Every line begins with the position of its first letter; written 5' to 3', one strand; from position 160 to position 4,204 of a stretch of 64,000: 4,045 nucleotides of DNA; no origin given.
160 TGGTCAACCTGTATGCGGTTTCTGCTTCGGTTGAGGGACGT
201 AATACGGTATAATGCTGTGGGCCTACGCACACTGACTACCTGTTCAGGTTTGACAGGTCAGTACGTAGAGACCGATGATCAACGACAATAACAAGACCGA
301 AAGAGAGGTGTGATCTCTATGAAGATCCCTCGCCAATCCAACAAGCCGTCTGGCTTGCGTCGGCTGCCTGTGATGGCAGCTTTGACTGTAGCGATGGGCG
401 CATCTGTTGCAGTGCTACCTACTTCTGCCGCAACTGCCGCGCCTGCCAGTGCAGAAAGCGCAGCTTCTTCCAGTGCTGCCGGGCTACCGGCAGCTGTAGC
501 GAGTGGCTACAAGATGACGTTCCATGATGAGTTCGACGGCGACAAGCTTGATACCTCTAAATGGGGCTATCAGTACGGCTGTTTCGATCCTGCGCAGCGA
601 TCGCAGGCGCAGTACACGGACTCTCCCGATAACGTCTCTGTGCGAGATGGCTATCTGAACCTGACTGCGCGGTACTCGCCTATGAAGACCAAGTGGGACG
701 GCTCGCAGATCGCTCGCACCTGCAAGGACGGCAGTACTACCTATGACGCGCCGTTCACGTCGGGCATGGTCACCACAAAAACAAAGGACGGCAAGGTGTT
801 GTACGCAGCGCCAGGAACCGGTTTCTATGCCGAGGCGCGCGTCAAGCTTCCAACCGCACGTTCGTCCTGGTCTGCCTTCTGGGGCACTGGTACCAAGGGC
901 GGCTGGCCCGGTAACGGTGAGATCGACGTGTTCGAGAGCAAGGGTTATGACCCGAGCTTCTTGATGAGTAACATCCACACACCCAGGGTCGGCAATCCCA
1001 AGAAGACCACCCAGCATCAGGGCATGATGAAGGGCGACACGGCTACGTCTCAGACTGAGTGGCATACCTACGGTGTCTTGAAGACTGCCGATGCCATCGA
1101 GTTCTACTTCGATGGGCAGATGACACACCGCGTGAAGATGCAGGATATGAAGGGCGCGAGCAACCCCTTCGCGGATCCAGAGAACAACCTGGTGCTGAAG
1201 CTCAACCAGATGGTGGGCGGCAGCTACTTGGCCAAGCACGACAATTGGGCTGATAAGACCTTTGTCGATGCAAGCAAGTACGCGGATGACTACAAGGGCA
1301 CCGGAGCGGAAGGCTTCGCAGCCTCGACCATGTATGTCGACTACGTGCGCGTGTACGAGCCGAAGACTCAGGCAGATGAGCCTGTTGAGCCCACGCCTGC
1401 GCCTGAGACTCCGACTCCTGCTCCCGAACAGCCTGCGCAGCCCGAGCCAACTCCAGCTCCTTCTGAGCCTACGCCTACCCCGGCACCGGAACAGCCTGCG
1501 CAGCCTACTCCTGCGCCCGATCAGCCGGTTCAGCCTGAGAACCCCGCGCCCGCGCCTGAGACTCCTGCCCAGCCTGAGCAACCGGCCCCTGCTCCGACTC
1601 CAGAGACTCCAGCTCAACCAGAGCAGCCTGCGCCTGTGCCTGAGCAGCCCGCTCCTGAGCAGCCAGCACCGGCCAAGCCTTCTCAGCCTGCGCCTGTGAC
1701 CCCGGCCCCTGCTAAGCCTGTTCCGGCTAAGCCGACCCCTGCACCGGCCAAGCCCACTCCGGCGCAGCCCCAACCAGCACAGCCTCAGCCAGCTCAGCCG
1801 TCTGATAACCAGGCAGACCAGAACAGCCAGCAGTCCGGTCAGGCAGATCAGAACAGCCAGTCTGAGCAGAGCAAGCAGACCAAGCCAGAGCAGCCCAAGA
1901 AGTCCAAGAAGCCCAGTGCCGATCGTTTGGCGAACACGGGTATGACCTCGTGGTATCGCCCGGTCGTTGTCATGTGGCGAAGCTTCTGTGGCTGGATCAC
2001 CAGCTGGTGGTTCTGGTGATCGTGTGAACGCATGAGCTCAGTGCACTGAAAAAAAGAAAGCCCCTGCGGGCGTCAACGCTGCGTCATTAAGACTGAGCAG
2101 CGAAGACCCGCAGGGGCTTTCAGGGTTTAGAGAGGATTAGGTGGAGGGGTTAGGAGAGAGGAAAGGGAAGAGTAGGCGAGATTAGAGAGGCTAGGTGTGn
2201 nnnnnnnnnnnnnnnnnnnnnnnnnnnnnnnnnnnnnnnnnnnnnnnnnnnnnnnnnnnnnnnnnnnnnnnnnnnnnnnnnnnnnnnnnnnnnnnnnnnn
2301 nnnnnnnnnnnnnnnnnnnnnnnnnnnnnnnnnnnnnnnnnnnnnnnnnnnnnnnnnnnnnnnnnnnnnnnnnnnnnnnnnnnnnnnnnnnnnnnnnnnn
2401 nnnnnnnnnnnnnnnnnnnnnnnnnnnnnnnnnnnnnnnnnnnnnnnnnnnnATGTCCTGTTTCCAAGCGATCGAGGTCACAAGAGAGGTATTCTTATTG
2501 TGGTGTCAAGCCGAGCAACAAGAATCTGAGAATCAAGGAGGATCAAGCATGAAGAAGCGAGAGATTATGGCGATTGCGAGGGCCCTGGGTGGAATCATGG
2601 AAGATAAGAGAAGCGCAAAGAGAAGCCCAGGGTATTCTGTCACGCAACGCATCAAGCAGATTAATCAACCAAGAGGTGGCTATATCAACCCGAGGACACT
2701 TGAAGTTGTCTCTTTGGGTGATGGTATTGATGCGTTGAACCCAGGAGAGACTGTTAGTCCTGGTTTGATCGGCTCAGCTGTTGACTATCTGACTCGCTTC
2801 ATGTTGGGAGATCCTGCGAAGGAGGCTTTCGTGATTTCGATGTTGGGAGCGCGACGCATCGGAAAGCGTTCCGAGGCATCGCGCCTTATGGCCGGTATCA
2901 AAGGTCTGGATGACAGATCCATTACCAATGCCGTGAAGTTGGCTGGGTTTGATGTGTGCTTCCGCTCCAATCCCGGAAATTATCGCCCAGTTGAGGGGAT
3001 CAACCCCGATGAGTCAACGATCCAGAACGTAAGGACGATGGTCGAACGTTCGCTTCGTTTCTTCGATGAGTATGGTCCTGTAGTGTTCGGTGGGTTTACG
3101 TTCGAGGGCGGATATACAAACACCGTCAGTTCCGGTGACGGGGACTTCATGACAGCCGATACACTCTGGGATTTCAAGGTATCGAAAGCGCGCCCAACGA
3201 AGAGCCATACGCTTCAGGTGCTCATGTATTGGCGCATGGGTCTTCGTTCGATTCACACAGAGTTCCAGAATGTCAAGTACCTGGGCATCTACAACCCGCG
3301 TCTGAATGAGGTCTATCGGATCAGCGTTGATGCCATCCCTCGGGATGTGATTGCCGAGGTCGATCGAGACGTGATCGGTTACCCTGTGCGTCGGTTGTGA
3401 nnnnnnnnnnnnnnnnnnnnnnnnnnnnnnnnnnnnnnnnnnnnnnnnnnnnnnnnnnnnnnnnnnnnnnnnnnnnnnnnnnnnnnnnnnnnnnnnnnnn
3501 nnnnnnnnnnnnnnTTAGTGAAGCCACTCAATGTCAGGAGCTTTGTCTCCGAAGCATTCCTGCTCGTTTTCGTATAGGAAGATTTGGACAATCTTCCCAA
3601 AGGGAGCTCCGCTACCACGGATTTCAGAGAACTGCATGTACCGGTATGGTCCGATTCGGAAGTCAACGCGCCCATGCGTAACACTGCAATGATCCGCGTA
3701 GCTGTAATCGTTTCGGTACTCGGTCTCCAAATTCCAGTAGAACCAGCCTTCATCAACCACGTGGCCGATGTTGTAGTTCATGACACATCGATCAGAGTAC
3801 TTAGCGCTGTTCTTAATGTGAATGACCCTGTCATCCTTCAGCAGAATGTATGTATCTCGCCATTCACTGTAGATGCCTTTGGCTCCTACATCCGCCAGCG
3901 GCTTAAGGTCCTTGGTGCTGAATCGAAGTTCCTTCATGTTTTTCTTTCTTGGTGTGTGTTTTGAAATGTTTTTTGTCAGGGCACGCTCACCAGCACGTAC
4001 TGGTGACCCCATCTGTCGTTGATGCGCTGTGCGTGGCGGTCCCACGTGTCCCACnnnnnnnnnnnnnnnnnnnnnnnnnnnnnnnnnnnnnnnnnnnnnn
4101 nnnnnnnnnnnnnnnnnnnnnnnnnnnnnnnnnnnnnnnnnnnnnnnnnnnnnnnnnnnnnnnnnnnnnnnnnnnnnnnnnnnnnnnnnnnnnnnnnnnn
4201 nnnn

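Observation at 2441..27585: Family of palindromic operator-like sites ACATC-N3/4-GATGT scattered across the island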

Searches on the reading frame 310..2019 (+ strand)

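Call 15: search_protein_families(library=pfam, proteins=[window:310-2019:+], max_evalue=0.01)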
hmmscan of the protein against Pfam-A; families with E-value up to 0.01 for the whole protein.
window:310-2019:+ (569 aa): 2 families
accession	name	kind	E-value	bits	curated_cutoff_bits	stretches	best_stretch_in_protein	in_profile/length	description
PF00722.28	Glyco_hydro_16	-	5.9e-12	45.8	22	1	122-304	28-160/175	Glycosyl hydrolases family 16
PF06439.18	3keto-disac_hyd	-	0.0059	17.1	26.8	0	137-282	27-158/187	3-keto-disaccharide hydrolase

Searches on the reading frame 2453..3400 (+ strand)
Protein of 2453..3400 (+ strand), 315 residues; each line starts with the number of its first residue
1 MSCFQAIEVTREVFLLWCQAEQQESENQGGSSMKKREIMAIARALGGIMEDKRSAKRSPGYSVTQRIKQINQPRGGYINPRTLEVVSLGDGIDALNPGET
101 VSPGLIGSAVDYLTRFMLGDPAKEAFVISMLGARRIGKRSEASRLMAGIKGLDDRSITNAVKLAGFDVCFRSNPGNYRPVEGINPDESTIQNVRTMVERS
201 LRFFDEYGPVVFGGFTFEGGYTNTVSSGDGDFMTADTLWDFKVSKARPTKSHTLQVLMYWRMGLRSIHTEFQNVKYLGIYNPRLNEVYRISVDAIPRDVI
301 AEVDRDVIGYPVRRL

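Call 95: search_protein_families(library=pfam, proteins=[window:2453-3400:+], max_evalue=0.05)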
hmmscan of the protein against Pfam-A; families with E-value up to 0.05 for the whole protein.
window:2453-3400:+ (315 aa): 0 families

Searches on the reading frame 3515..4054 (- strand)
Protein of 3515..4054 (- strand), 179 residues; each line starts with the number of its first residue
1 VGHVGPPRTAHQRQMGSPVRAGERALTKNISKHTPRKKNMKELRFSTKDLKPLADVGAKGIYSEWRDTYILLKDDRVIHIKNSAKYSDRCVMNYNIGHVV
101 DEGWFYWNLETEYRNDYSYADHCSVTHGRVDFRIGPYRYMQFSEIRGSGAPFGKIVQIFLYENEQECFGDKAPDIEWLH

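Call 55: search_protein_families(library=pfam, proteins=[window:3515-4054:-], max_evalue=0.01)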
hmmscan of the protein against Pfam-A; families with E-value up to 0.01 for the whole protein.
window:3515-4054:- (179 aa): 0 families
